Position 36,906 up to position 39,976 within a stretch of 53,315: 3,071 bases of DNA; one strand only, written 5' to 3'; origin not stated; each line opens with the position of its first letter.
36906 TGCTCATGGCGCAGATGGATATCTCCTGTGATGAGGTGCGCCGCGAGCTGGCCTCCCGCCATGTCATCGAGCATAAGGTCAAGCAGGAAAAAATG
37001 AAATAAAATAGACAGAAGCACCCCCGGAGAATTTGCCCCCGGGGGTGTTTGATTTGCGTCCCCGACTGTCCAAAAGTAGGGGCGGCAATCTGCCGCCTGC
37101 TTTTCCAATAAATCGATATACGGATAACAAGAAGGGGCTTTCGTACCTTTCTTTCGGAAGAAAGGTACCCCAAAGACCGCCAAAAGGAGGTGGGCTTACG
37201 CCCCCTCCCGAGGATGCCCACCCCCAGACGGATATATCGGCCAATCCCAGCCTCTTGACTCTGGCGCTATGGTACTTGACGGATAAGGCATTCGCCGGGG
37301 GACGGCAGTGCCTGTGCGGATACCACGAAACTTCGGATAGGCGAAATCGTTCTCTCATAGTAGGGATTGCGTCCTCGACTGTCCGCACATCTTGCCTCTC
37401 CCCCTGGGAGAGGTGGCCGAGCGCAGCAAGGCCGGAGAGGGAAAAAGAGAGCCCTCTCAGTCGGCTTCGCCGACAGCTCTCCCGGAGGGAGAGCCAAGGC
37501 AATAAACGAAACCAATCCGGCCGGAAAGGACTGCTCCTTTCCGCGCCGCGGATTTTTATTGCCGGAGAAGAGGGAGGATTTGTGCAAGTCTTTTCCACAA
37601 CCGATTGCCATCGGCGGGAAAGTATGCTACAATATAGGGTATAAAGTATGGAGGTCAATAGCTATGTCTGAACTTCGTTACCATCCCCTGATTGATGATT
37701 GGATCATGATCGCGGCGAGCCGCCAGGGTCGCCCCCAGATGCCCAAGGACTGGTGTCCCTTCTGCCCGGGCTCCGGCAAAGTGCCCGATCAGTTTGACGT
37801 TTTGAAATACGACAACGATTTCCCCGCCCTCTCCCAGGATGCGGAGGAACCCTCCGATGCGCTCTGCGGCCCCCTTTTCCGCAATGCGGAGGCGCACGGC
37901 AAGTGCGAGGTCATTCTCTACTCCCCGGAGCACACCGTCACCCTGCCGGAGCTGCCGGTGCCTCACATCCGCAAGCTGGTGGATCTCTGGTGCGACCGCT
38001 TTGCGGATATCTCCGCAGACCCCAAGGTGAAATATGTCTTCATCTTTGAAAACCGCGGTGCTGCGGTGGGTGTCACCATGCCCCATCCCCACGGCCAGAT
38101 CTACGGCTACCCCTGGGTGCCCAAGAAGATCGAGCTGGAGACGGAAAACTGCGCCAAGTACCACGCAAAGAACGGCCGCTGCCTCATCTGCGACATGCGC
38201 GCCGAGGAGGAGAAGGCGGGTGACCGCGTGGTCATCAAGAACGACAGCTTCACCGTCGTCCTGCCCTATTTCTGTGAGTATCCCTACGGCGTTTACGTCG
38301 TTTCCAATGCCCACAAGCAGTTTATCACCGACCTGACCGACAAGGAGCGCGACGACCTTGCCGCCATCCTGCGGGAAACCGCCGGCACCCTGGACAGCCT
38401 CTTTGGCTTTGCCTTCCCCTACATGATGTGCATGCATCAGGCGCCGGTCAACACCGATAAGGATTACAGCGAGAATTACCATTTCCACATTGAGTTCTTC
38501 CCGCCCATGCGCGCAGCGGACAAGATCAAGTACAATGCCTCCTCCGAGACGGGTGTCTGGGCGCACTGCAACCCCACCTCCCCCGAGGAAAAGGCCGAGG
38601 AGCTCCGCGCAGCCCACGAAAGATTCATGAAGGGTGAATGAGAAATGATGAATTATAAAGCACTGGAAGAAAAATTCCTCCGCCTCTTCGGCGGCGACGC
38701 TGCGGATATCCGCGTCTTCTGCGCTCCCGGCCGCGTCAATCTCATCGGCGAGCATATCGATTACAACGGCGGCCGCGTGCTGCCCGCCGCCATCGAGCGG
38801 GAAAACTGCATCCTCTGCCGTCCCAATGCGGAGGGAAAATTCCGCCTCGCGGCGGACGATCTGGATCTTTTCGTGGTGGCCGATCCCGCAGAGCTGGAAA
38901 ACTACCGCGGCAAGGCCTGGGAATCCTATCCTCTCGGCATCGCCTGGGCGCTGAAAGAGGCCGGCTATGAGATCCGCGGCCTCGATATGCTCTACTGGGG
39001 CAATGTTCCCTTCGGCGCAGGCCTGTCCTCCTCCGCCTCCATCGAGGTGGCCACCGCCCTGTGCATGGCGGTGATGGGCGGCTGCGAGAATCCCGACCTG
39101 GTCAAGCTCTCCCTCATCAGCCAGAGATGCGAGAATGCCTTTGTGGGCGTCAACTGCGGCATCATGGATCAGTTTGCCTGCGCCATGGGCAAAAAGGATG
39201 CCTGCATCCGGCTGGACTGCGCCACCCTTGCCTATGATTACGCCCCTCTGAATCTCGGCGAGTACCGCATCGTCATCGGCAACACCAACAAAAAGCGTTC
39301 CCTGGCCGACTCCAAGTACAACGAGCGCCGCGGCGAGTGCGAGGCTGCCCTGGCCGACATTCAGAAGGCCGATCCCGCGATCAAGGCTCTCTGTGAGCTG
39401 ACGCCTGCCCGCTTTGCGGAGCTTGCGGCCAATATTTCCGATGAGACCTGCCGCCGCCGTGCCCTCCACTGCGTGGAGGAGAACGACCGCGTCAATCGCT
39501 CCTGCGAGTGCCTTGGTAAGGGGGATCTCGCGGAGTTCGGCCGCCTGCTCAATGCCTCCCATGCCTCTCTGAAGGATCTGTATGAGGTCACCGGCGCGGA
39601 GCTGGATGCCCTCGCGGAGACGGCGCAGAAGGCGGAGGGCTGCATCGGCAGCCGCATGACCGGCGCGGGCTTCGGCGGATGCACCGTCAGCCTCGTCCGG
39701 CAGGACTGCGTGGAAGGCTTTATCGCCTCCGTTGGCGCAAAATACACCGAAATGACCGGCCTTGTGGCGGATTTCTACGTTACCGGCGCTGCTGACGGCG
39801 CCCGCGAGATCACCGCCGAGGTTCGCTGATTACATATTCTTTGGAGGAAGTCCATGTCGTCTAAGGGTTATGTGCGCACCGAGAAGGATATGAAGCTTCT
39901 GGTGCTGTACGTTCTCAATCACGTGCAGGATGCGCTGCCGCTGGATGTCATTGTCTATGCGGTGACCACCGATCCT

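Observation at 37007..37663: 650-bp non-coding block between hisIE and galT packed with hairpins, direct repeats and a recurring CGGATA hexamer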

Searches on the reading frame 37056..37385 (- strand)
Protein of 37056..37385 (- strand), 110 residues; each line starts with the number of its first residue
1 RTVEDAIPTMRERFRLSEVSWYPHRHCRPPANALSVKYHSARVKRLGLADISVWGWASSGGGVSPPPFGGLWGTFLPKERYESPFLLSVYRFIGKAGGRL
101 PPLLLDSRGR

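Call 67: find_homologous_proteins(query=window:37056-37385:-, max_evalue=0.001)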
Query window:37056-37385:- (110 aa): 1 proteins with E <= 0.001 among 12 candidates.
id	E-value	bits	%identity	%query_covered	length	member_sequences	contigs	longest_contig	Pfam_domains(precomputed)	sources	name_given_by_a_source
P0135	6.1e-8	51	61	42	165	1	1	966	-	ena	-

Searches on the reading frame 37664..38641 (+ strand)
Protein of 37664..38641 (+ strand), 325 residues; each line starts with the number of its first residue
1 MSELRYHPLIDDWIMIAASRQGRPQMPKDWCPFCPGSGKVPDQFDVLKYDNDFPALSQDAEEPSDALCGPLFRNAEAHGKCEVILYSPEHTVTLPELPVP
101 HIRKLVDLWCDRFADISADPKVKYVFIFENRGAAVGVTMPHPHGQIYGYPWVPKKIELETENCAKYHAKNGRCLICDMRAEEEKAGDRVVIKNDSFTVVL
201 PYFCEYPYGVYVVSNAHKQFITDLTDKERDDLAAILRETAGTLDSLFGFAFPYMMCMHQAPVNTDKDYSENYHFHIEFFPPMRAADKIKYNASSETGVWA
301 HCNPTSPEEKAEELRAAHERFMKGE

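Call 11: find_encoding_contigs(protein=window:37664-38641:+, flank=3000, max_places=10)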
Protein window:37664-38641:+ (325 aa): no gene with exactly this product is on record in the collection.

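Call 31: search_protein_families(library=pfam, proteins=[window:37664-38638:+], max_evalue=0.1)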
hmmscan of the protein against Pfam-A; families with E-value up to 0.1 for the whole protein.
window:37664-38638:+ (325 aa): 4 families
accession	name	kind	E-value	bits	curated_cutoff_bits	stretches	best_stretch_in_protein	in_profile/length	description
PF01087.27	GalP_UDP_transf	-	6.8e-32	111.8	22.1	1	5-153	15-184/184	Galactose-1-phosphate uridyl transferase, N-terminal domain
PF02744.22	GalP_UDP_tr_C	-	3.4e-25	89.1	29.2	1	160-277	2-118/165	Galactose-1-phosphate uridyl transferase, C-terminal domain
PF16285.10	DUF4931_N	-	5.8e-05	23.6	24.1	1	92-149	64-121/124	Domain of unknown function (DUF4931) N-terminal domain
PF01230.28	HIT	-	0.022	15.8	21.5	0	186-248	5-67/98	HIT domain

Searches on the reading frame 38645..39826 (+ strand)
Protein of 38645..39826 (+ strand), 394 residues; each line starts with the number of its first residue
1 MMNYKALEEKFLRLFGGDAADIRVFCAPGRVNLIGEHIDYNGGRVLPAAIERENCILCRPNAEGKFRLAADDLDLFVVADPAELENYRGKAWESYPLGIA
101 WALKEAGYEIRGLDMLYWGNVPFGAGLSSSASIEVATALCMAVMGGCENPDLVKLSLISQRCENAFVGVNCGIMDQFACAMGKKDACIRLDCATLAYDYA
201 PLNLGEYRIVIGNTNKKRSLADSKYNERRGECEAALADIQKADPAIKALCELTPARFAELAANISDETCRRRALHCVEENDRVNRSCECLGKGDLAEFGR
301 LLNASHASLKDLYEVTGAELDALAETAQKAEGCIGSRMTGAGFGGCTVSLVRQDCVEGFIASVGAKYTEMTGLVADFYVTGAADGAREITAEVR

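Call 31: search_protein_families(library=pfam, proteins=[window:38645-39826:+], max_evalue=0.1)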
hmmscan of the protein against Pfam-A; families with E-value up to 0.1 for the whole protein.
window:38645-39826:+ (394 aa): 3 families
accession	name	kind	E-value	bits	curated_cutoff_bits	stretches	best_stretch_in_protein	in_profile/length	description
PF10509.15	GalKase_gal_bdg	-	8.5e-20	70.5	23.1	1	9-60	1-49/49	Galactokinase galactose-binding signature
PF00288.32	GHMP_kinases_N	-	1.3e-17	64.2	22.3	1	95-183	2-87/87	GHMP kinases N terminal domain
PF08544.19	GHMP_kinases_C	-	3.6e-11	43.7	21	1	289-362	4-78/85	GHMP kinases C terminal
